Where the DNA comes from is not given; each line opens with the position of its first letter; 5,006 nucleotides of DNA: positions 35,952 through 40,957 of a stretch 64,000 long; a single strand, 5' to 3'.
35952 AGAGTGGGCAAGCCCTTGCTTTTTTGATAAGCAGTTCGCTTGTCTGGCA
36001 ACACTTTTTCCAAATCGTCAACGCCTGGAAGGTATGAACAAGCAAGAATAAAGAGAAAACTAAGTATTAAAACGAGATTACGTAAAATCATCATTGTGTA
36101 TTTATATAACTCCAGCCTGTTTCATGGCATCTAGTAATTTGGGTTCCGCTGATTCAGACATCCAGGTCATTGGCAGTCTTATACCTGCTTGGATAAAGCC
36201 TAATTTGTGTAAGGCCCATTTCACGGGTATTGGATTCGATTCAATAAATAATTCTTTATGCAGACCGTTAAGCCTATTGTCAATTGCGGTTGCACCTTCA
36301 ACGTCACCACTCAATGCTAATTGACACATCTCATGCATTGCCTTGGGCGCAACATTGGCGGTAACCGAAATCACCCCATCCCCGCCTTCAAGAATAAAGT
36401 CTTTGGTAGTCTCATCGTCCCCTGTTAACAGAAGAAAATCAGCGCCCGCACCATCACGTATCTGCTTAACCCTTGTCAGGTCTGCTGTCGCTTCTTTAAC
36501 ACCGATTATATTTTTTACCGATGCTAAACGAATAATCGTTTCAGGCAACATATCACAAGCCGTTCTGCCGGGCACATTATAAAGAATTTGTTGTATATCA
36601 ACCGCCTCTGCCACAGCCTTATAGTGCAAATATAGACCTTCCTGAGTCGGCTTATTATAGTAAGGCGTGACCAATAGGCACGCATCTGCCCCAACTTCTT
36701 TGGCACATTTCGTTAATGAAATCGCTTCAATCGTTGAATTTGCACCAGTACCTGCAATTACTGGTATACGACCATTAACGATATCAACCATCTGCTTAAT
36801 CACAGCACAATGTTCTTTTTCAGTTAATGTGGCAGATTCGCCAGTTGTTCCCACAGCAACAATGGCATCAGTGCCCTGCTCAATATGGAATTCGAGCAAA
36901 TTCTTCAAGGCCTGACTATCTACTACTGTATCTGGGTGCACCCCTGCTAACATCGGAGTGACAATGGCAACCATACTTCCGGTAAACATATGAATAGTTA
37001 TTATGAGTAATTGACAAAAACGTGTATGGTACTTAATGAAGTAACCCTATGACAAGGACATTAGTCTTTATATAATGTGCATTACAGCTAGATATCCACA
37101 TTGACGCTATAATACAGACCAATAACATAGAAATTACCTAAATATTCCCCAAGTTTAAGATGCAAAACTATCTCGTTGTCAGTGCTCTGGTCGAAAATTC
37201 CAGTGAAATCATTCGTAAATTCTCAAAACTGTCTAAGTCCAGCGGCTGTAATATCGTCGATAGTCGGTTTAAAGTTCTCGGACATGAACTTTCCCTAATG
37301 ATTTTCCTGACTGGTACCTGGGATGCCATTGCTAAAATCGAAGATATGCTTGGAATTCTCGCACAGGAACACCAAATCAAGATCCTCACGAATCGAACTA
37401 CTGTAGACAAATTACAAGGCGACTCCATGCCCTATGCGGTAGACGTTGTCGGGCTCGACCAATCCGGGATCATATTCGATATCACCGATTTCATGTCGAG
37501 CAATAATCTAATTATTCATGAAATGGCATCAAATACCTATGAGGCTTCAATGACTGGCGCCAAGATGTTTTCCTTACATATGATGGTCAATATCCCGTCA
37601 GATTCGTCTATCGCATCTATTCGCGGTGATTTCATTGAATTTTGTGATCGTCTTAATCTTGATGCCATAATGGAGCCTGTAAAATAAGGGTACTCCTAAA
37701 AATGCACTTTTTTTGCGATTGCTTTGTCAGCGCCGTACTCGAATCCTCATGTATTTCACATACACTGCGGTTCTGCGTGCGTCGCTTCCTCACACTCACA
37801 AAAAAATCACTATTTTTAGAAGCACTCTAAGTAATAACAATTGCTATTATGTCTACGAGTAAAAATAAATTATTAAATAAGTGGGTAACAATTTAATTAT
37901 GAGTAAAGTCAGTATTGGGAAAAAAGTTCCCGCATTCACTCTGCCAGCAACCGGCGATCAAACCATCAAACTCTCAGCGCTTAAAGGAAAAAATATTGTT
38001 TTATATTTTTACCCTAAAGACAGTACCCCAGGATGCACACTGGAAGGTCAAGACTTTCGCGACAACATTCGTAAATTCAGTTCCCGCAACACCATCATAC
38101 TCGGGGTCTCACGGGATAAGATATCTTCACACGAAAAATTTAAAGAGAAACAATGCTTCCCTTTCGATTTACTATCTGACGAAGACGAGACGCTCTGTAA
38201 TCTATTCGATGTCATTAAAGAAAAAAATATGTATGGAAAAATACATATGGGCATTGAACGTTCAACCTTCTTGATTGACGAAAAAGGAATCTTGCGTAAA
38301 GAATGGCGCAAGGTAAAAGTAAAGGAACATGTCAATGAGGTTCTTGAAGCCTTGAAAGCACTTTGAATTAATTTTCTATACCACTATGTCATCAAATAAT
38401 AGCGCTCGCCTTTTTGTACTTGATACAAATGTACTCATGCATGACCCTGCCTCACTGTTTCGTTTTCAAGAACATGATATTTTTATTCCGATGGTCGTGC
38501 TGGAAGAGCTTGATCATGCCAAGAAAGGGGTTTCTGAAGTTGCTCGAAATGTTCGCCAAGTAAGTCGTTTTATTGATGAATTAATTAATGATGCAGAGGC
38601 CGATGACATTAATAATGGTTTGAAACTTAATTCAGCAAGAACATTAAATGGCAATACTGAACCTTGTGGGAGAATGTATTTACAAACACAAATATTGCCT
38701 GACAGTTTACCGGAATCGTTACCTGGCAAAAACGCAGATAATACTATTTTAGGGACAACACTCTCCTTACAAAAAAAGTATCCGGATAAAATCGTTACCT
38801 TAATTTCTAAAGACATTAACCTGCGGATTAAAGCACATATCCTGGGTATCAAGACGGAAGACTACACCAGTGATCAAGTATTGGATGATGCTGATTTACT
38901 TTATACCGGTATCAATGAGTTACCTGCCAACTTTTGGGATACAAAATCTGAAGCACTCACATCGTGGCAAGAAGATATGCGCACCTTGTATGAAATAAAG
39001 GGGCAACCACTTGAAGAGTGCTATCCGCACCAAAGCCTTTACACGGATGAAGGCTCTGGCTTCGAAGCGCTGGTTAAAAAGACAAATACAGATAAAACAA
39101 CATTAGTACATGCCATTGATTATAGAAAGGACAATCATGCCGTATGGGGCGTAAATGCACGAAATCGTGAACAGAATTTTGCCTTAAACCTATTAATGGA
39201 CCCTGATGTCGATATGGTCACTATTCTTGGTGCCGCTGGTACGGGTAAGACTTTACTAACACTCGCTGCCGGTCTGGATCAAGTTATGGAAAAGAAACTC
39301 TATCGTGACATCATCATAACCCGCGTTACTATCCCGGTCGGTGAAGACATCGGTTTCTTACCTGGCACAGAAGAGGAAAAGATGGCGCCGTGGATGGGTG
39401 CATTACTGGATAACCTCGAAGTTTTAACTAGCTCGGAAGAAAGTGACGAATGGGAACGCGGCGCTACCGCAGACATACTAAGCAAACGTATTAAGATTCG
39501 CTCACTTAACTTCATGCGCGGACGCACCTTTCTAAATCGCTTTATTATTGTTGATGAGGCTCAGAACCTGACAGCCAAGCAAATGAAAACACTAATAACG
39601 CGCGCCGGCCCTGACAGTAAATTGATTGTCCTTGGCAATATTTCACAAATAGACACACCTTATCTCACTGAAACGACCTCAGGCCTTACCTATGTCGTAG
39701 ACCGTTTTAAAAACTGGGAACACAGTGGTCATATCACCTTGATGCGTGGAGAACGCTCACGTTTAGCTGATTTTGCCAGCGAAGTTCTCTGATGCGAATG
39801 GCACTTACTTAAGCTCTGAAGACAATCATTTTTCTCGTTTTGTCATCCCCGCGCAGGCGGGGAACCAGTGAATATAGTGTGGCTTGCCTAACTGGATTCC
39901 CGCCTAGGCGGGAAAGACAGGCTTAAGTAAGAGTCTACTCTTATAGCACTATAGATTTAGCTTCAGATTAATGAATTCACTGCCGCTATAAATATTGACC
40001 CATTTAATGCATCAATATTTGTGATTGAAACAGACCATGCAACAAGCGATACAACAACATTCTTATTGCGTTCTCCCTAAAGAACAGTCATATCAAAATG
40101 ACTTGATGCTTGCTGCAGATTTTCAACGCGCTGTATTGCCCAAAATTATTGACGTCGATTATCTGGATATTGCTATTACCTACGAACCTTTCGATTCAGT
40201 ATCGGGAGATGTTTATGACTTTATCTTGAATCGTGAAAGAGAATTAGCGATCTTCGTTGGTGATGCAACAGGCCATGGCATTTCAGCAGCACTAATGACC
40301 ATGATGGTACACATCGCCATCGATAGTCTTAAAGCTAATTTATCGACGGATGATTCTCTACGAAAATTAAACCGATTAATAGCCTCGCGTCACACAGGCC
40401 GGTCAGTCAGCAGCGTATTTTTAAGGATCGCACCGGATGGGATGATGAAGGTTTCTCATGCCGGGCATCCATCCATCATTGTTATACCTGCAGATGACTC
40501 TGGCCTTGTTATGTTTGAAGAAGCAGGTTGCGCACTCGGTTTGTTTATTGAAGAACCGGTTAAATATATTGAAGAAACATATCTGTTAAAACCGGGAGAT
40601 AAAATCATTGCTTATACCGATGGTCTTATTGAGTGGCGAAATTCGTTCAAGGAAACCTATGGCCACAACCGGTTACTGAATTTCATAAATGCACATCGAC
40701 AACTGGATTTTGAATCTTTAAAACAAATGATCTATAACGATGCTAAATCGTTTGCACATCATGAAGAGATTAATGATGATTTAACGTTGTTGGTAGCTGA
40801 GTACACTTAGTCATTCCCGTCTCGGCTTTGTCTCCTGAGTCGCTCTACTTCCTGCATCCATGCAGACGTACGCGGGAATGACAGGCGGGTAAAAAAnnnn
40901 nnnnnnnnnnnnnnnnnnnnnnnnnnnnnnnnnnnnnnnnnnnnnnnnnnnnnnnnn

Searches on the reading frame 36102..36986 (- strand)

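Call 18: search_protein_families(library=pfam, proteins=[window:36102-36986:-], max_evalue=0.00001)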
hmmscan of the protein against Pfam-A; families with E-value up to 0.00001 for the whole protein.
window:36102-36986:- (294 aa): 1 family
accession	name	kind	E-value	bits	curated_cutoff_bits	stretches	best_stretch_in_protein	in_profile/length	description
PF00701.28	DHDPS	-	7e-101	337.2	22.1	1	1-290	2-288/289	Dihydrodipicolinate synthetase family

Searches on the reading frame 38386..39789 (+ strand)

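Call 18: search_protein_families(library=pfam, proteins=[window:38386-39789:+], max_evalue=0.00001)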
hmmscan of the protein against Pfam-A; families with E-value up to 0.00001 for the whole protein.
window:38386-39789:+ (468 aa): 3 families
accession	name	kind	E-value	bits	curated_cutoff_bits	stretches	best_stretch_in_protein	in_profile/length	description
PF02562.22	PhoH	-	2.1e-49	168.3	27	1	256-454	2-188/205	PhoH-like protein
PF13638.12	PIN_4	-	1.8e-36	125.8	21.9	1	10-160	1-131/132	PIN domain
PF13604.12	AAA_30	-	3.4e-06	27.4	27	0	260-422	3-128/191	AAA domain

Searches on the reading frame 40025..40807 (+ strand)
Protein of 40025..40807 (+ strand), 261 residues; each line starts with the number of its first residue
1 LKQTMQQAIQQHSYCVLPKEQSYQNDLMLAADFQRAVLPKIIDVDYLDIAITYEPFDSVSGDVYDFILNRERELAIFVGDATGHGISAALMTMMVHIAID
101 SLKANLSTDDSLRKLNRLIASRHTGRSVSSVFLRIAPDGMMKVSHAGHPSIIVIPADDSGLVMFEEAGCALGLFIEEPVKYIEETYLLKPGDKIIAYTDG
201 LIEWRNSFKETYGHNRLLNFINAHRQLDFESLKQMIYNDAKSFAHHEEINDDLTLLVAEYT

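Call 18: search_protein_families(library=pfam, proteins=[window:40025-40807:+], max_evalue=0.00001)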
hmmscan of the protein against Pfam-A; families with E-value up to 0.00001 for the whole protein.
window:40025-40807:+ (261 aa): 1 family
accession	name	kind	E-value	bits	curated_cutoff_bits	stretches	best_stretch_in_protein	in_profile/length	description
PF07228.17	SpoIIE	-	4.5e-37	128.3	25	1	71-260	2-191/192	Stage II sporulation protein E (SpoIIE)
